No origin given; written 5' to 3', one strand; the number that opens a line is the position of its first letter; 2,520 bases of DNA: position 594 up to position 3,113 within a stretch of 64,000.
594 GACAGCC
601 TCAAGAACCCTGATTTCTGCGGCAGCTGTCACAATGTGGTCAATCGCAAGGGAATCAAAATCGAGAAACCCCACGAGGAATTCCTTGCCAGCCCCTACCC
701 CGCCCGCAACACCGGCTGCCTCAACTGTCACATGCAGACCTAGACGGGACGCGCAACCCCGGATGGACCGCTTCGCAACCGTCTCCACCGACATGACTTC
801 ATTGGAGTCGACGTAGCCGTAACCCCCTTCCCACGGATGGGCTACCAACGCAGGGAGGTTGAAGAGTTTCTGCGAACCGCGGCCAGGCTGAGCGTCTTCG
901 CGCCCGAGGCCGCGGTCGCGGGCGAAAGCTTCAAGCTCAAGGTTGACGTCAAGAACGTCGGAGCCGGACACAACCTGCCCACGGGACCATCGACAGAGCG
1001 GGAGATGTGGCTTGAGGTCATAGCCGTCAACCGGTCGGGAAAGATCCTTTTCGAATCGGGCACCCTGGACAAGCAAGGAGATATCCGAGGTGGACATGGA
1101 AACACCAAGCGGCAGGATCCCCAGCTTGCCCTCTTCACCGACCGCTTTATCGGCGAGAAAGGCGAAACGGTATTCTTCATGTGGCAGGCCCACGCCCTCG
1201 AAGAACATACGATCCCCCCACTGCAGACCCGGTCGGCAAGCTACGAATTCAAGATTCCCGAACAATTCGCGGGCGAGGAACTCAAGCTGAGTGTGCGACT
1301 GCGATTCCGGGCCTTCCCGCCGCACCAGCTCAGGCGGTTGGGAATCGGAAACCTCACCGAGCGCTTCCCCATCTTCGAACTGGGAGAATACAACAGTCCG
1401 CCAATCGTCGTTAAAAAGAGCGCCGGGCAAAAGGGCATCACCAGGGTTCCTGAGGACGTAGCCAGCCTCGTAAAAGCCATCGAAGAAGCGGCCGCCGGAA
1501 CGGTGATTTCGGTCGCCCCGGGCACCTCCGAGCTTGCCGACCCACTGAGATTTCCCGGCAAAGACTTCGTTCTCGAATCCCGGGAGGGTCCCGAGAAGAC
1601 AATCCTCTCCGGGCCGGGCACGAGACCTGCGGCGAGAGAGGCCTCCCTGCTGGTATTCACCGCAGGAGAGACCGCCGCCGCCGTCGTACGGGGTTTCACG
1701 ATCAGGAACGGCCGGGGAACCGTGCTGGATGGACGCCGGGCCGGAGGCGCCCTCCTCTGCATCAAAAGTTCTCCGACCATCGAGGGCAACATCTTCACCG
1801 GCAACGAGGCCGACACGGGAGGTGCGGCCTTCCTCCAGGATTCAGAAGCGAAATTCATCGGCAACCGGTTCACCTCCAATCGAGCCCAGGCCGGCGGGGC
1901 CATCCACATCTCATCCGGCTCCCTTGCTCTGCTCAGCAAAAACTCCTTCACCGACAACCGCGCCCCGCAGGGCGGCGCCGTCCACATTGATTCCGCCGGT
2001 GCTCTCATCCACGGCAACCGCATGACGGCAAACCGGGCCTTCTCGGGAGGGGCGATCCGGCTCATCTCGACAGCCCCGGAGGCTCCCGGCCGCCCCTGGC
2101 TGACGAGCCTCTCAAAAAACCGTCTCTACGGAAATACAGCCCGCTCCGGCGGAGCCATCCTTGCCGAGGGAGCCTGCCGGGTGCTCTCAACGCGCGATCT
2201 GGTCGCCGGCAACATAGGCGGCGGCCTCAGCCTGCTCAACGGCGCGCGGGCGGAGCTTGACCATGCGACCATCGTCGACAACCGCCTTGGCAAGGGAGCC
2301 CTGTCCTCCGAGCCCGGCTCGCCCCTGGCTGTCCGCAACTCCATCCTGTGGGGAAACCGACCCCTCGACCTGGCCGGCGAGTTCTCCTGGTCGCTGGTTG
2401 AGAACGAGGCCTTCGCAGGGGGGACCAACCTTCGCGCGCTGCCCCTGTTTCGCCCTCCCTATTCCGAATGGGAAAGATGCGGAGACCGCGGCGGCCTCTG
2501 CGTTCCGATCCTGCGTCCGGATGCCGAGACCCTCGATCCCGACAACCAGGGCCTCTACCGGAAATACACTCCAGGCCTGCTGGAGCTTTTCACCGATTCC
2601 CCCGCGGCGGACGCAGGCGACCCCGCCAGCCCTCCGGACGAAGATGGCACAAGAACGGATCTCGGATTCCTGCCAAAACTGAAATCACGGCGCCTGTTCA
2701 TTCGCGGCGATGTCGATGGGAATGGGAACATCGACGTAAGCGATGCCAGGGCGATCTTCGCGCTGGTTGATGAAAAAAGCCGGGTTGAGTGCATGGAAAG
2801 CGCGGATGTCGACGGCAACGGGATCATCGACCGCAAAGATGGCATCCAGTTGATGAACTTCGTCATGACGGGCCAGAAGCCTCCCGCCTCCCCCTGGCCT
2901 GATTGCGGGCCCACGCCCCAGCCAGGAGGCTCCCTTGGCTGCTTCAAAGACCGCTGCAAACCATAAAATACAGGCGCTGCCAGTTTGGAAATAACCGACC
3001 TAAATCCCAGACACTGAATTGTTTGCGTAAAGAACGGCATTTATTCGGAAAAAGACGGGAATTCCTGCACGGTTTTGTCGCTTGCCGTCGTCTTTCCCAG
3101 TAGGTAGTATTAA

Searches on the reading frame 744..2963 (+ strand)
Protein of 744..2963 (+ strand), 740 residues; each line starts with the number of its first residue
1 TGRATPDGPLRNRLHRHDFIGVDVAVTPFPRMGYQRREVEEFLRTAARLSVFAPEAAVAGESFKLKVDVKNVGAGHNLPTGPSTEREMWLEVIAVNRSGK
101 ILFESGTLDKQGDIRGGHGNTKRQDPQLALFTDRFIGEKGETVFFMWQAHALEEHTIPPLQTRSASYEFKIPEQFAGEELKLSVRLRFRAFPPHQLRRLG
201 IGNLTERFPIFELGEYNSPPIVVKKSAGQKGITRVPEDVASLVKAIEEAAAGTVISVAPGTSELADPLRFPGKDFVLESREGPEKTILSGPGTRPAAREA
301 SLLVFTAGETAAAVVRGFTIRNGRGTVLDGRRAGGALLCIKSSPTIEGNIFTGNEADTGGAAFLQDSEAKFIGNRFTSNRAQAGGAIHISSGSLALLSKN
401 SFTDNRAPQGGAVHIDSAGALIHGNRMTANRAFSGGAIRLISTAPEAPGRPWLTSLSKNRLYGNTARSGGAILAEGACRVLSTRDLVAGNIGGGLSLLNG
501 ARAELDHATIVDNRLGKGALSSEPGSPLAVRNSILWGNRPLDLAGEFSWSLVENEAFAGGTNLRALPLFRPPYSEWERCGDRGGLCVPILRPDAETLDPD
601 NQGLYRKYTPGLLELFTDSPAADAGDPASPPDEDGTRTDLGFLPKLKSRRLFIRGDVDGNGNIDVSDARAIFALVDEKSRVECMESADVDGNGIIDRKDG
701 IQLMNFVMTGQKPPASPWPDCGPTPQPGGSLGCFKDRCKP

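Call 60: search_protein_families(library=pfam, proteins=[window:744-2963:+], max_evalue=0.001)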
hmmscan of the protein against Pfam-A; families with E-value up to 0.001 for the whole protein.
window:744-2963:+ (740 aa): 6 families
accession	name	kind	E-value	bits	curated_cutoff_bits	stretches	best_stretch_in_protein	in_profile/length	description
PF13229.12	Beta_helix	-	2.4e-12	47.2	25.9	1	335-435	48-139/158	Right handed beta helix region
PF02415.23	Chlam_PMP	-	2e-06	27.9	20.6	0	462-475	5-19/19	Chlamydia polymorphic membrane protein (Chlamydia_PMP) repeat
PF05048.19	NosD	-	3.2e-06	27.2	23.6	1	328-431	78-173/212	Periplasmic copper-binding protein (NosD)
PF00404.24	Dockerin_1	-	4e-05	24.2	22.9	1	655-707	2-56/57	Dockerin type I domain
PF13405.12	EF-hand_6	-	0.00035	20.5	25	0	649-673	3-27/30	EF-hand domain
PF00036.39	EF-hand_1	-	0.00091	19.1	25.4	0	682-698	4-20/29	EF hand domain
